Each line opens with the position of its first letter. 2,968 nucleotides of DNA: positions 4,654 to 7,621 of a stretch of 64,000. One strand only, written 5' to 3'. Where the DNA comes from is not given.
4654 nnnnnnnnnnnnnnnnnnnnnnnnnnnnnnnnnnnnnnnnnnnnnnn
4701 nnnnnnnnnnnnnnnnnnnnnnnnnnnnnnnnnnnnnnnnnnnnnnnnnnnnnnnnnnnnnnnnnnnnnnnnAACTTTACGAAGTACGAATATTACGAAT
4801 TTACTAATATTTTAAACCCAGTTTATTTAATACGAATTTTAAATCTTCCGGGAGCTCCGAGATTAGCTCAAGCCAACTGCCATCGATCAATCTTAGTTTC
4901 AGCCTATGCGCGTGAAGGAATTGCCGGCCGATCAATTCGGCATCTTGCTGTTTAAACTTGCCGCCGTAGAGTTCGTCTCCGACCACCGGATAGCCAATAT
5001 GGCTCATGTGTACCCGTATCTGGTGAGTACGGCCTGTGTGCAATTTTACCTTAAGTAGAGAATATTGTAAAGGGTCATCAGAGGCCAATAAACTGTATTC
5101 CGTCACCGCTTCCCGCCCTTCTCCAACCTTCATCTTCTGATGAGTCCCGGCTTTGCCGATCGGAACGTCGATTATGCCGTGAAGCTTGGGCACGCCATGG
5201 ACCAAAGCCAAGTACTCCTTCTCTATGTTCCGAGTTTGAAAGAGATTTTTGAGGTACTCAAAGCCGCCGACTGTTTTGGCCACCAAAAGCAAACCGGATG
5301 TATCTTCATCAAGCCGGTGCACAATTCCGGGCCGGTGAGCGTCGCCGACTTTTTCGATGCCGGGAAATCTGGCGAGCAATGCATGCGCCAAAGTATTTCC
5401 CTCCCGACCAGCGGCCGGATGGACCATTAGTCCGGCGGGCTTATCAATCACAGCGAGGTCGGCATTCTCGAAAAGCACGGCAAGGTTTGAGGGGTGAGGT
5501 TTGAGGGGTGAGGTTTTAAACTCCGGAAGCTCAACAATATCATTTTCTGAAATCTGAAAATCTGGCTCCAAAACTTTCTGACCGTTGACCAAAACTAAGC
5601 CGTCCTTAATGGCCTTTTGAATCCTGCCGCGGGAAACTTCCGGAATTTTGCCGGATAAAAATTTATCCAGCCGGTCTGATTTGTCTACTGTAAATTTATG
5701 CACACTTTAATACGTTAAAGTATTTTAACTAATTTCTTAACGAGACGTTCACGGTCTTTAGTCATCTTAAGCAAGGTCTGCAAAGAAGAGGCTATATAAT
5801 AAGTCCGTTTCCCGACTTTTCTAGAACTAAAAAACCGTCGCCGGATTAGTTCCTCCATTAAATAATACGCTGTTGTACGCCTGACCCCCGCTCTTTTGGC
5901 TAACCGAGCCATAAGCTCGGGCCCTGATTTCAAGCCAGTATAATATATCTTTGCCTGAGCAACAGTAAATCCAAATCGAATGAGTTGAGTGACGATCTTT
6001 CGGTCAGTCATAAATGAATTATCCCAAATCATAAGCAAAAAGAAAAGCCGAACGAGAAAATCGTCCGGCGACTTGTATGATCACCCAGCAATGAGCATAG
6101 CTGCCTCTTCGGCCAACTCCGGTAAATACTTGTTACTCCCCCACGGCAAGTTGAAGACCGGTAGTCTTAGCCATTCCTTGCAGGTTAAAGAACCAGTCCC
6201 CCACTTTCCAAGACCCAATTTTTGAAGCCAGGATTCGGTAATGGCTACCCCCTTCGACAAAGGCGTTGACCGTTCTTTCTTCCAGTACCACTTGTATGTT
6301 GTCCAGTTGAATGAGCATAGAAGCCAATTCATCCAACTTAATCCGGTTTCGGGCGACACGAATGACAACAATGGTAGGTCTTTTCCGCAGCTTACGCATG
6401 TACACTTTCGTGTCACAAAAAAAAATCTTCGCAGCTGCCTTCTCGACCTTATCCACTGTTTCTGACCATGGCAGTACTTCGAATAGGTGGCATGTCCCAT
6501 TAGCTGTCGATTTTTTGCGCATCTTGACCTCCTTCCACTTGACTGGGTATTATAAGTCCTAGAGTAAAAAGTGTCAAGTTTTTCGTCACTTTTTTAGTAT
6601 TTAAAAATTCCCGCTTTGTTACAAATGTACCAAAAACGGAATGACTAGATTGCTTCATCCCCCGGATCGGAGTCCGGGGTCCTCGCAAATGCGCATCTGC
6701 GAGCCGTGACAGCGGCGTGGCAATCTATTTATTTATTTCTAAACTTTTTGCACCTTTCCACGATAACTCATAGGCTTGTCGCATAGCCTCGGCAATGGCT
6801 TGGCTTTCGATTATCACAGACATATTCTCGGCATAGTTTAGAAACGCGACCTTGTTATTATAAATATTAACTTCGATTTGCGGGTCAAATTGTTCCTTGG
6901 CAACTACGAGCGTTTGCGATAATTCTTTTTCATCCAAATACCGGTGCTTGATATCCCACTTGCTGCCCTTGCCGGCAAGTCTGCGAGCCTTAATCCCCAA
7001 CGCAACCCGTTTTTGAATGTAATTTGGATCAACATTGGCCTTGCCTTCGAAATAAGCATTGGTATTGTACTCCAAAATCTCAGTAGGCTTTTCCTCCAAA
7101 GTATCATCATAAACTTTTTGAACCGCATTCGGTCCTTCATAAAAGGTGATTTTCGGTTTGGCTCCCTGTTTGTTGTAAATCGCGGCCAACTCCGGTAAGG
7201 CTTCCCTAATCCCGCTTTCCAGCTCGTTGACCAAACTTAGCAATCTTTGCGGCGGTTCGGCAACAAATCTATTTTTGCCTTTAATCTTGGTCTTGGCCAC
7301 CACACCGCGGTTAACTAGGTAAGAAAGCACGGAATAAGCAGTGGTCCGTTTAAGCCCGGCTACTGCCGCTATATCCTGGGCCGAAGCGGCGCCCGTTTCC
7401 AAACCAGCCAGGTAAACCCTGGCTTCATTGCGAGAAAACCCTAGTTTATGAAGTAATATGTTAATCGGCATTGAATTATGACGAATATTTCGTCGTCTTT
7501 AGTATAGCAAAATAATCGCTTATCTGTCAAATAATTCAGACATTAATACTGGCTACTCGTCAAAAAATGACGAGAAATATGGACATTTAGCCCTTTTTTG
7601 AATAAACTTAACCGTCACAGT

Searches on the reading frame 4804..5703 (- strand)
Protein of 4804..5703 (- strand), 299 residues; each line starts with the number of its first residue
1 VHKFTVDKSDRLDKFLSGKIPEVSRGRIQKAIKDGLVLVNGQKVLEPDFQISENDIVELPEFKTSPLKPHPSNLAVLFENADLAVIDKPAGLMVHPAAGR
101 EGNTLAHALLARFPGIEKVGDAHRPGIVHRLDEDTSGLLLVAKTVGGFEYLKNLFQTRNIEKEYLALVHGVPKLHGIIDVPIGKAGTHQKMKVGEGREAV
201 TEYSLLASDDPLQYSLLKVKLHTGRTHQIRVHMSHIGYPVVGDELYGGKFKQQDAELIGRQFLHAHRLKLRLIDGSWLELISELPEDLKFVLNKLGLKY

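Call 83: search_protein_families(library=pfam, proteins=[window:4804-5703:-], max_evalue=0.001)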
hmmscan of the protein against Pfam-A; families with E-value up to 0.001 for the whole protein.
window:4804-5703:- (299 aa): 2 families
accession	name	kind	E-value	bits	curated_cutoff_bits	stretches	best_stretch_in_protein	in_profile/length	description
PF00849.27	PseudoU_synth_2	-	1.3e-32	113.5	26.8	1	82-235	1-152/152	RNA pseudouridylate synthase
PF01479.30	S4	-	1.1e-10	41.5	22.8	1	11-57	2-48/48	S4 domain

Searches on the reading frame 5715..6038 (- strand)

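Call 4: search_protein_families(library=pfam, proteins=[window:5715-6038:-], max_evalue=0.01)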
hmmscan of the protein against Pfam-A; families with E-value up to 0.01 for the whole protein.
window:5715-6038:- (107 aa): 2 families
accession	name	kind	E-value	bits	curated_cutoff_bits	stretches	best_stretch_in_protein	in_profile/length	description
PF01978.25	TrmB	-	2.2e-07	31.1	25.6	1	21-81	3-63/68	Sugar-specific transcriptional regulator TrmB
PF03965.22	Penicillinase_R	-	0.0025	18.6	22.6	1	41-88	22-69/115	Penicillinase repressor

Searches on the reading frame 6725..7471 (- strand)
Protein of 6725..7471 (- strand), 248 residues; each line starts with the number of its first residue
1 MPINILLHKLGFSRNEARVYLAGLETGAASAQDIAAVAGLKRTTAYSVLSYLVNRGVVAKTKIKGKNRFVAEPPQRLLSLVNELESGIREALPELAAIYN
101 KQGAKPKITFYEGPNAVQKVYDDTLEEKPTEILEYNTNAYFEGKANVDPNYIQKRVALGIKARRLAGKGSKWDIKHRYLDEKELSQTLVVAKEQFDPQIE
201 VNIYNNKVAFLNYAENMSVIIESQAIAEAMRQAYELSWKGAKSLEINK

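Call 4: search_protein_families(library=pfam, proteins=[window:6725-7471:-], max_evalue=0.01)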
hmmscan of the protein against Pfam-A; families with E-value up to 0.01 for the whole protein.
window:6725-7471:- (248 aa): 4 families
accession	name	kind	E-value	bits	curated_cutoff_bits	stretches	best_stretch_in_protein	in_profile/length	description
PF01978.25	TrmB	-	1.3e-14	54.2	25.6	1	7-74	1-67/68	Sugar-specific transcriptional regulator TrmB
PF24033.1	DUF7342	-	0.00016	22.1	31.6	1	27-87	16-76/150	Family of unknown function (DUF7342)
PF09339.16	HTH_IclR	-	0.00025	21.2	22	1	27-60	17-50/52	IclR helix-turn-helix domain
PF13545.12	HTH_Crp_2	-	0.0086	16.5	27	0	29-63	23-59/70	Crp-like helix-turn-helix domain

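Call 5: search_protein_families(library=ncbifam, proteins=[window:6725-7471:-], max_evalue=1)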
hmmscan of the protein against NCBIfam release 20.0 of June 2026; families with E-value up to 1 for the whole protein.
window:6725-7471:- (248 aa): 7 families
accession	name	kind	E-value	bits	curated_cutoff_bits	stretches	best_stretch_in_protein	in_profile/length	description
NF047390.1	TransRegTrmBL1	equivalog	5.7e-05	22.2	650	1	7-69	10-70/341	HTH-type sugar sensing transcriptional regulator TrmBL1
NF040851.1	tran_reg_TrmB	equivalog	0.00011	21.5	600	1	6-133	10-136/338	HTH-type sugar-sensing transcriptional regulator TrmB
NF053756.1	MreA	equivalog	0.00088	19.1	100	1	6-68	9-73/110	MreA family transcriptional regulator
NF053606.1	Sta1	subfamily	0.0017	18.4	80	1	10-67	16-73/100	Sta1 family transcriptional regulator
NF007341.0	PRK09834.1-3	equivalog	0.0053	15.9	269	1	22-62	21-61/274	DNA-binding transcriptional regulator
NF040939.2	trans_reg_lrs14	equivalog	0.02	15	90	1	11-67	18-75/103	Lrs14 family HTH-type transcriptional regulator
TIGR01884.1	cas_HTH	subfamily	0.022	14.1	60.2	1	12-67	140-195/202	CRISPR-associated CARF protein Csa3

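Call 59: find_homologous_proteins(query=window:6725-7471:-, max_evalue=1e-20)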
Query window:6725-7471:- (248 aa): 367 proteins with E <= 1e-20 among 1615 candidates; the best 120 are listed.
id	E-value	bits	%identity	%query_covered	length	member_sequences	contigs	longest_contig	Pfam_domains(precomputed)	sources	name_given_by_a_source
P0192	2.5e-155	533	100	100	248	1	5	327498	PF01978.26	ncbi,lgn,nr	ncbi:MAG: helix-turn-helix domain-containing protein [Candidatus Doudnabacteria bacterium]|nr:helix-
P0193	4.3e-124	431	80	99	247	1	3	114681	PF01978.26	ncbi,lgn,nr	ncbi:MAG: hypothetical protein M1383_01320 [Patescibacteria group bacterium]|nr:hypothetical protein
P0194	6.0e-123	427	79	98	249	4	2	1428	PF01978.26,PF24033.2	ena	-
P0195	6.9e-122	423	78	99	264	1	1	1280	PF01978.26,PF24033.2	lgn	-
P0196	1.5e-121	422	79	100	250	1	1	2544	PF01978.26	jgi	jgi:sugar-specific transcriptional regulator TrmB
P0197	2.0e-121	422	78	99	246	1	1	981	PF01978.26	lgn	-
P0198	2.5e-121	422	77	99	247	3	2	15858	PF01978.26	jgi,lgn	jgi:predicted transcriptional regulator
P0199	2.9e-121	421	80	98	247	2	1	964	PF01978.26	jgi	jgi:sugar-specific transcriptional regulator TrmB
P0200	6.0e-121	420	77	98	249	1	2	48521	PF01978.26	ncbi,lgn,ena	-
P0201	1.8e-120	419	77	100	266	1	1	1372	PF01978.26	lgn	-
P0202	1.8e-120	419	76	99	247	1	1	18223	PF01978.26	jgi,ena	-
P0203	2.8e-120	418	77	98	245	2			PF01978.26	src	-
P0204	4.3e-120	418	77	100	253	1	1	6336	PF01978.26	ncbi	-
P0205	4.3e-120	418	76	99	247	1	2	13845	PF01978.26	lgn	-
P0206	5.4e-120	417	77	98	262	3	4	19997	PF01978.26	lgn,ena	-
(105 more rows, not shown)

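Call 60: find_encoding_contigs(protein=P0192, flank=4000, max_places=5)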
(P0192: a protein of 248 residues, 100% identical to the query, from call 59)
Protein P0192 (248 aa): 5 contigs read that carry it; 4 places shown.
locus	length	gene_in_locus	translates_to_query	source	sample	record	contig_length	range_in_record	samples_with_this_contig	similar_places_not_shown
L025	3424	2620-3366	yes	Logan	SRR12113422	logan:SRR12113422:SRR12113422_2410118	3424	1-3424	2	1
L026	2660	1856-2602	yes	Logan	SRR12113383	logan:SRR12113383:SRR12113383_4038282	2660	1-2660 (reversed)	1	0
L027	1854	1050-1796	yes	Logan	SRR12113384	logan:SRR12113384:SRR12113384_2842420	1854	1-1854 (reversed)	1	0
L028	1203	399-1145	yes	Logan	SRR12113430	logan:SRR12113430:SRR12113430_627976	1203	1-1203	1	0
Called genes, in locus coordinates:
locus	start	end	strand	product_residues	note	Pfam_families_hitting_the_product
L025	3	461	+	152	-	?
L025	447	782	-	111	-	PF01588:tRNA_bind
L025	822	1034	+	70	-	-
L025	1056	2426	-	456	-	PF02310:B12-binding (weak), PF04055:Radical_SAM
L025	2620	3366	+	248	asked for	PF01978:TrmB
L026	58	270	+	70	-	-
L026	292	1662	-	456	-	PF02310:B12-binding (weak), PF04055:Radical_SAM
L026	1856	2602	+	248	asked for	PF01978:TrmB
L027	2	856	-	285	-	?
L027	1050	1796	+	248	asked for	PF01978:TrmB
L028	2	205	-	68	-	?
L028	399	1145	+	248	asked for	PF01978:TrmB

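Call 61: find_encoding_contigs(protein=P0193, flank=4000, max_places=3)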
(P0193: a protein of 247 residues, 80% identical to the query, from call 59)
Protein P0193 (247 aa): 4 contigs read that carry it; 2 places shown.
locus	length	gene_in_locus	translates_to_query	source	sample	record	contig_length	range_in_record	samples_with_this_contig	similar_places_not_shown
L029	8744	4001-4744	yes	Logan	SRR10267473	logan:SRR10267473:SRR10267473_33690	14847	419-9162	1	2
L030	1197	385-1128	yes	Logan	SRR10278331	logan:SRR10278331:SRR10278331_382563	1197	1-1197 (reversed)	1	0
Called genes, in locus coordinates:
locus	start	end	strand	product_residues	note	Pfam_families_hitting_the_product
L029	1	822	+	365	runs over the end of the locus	PF03417:AAT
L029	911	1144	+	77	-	PF01541:GIY-YIG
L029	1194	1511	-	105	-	PF01934:HepT-like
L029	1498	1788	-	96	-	PF01909:NTP_transf_2, PF18765:Polbeta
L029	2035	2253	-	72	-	PF01588:tRNA_bind (weak)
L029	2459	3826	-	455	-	PF04055:Radical_SAM (weak)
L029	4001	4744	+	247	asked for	PF01978:TrmB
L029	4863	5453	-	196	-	PF09335:VTT_dom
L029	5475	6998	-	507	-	PF01381:HTH_3, PF12844:HTH_19 (weak), PF13560:HTH_31, PF13744:HTH_37 (faint), PF00275:EPSP_synthase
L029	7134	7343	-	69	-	-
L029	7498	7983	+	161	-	PF14584:DUF4446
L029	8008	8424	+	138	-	PF04519:Bactofilin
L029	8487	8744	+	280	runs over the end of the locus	PF00781:DAGK_cat (weak), PF19279:YegS_C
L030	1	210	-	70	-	?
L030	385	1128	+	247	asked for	PF01978:TrmB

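Call 75: search_protein_families(library=padloc, proteins=[window:6725-7471:-], max_evalue=0.01)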
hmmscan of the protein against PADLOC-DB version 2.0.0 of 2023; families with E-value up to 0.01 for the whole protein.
window:6725-7471:- (248 aa): 4 families
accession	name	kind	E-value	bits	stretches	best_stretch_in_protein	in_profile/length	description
PDLC01857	CARF3--CARF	-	0.00042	18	1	21-70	137-185/201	-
PDLC01434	CasR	-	0.00081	17.3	1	8-67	122-179/191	"CAS-I,CAS-II,CAS-III,CAS-IV,CAS-V,CAS-VI; associated_signaling"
PDLC01858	CARF3--CARF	-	0.0017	16.3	0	18-61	147-190/204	-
PDLC01438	Csa3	-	0.0035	15.4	1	24-105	157-230/305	"CAS-I,CAS-II,CAS-III,CAS-IV,CAS-V,CAS-VI; associated_signaling"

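Call 81: predict_structure(alignment_id=A3)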
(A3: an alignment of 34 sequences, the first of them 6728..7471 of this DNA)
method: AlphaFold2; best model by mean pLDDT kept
length: 248 residues; sequences in the alignment: 34
mean_pLDDT: 90.3   pTM: 0.59
mean pLDDT of the five models: 90.3, 88.0, 87.1, 86.8, 86.0
residues with pLDDT >= 90: 178; 70-90: 53; 50-70: 13; < 50: 4
segments of 3 or more residues with pLDDT < 50: 99-101
pLDDT, mean of each block of 10 residues (from residue 1): 84 96 96 97 95 95 95 90 83 59 74 94 97 94 82 96 94 88 95 92 98 94 94 97 75
secondary structure, 60 per line:
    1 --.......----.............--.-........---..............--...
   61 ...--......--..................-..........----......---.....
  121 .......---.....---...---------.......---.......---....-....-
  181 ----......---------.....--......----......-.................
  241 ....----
elements in order: H3-9 H14-26 H31-38 H42-55 E58-63 E66-71 H74-91 H93-102 E107-112 H116-127 E131-135 H151-157 E161-167 H171-174 H176-179 E185-190 E200-204 E207-212 E217-222 H224-244

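Call 85: fold_search(model_id=the predicted structure, library=pdb)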
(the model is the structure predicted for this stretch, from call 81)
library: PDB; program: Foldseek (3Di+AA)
matches with E <= 10: 1561; with E <= 0.001: 35
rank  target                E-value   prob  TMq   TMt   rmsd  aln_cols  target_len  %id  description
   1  5bpd_D                5.0e-13  1.00  0.40  0.38  16.4       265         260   18  Structure of TrmBL2, an archaeal chromatin protein, shows a novel mode of DNA binding. (released 2015-09-02)
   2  5bpd_B                1.1e-12  1.00  0.41  0.39  14.4       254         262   17  Structure of TrmBL2, an archaeal chromatin protein, shows a novel mode of DNA binding. (released 2015-09-02)
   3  5bpi_D                2.2e-12  1.00  0.40  0.39  16.7       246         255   17  Structure of TrmBL2, an archaeal chromatin protein, shows a novel mode of DNA binding. (released 2015-09-02)
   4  5bpd_C                2.7e-12  1.00  0.39  0.37  16.8       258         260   17  Structure of TrmBL2, an archaeal chromatin protein, shows a novel mode of DNA binding. (released 2015-09-02)
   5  5box_A                4.2e-12  1.00  0.39  0.37  14.7       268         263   16  Structure of TrmBL2, an archaeal chromatin protein, shows a novel mode of DNA binding. (released 2015-09-02)
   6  5bqt_B                1.3e-11  1.00  0.40  0.40  13.9       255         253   16  Structure of TrmBL2, an archaeal chromatin protein, shows a novel mode of DNA binding. (released 2015-09-02)
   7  5bqt_A                2.1e-11  1.00  0.39  0.37  14.0       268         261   16  Structure of TrmBL2, an archaeal chromatin protein, shows a novel mode of DNA binding. (released 2015-09-02)
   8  5bpi_C                3.1e-11  1.00  0.40  0.38  16.7       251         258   17  Structure of TrmBL2, an archaeal chromatin protein, shows a novel mode of DNA binding. (released 2015-09-02)
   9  3qph_A                4.2e-08  1.00  0.41  0.31  17.3       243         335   13  The three-dimensional structure of TrmB, a global transcriptional regulator of the hyperthermophilic archaeon Pyrococc (released 2012-05-30)
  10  8g5s_A                1.0e-04  0.99  0.22  0.16  21.0       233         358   11  Crystal structure of apo TnmJ (released 2023-10-18)
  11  7l1i                  1.7e-04  1.00  0.27  0.39  10.3       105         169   25  Crystal structure of the MarR family transcriptional regulator from Acineotobacter baumannii bound to Indole 3 acetic ac (released 2022-02-09)
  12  8g5s_B                2.6e-04  0.99  0.22  0.16  21.0       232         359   11  Crystal structure of apo TnmJ (released 2023-10-18)
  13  7kfq                  3.3e-04  1.00  0.26  0.44  12.6       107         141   21  Crystal structure of the MarR family transcriptional regulator from Variovorax paradoxus bound to 1H-Indole-3-Carboxylic (released 2021-11-10)
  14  7kk0                  3.3e-04  1.00  0.26  0.45  12.4       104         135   22  Crystal structure of the MarR family transcriptional regulator from Variovorax paradoxus bound to Catechol (released 2021-12-01)
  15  7kfo                  3.3e-04  1.00  0.25  0.45  13.2       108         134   21  Crystal structure of the MarR family transcriptional regulator from Variovorax paradoxus bound to Indole 3 acetic acid (released 2021-11-10)
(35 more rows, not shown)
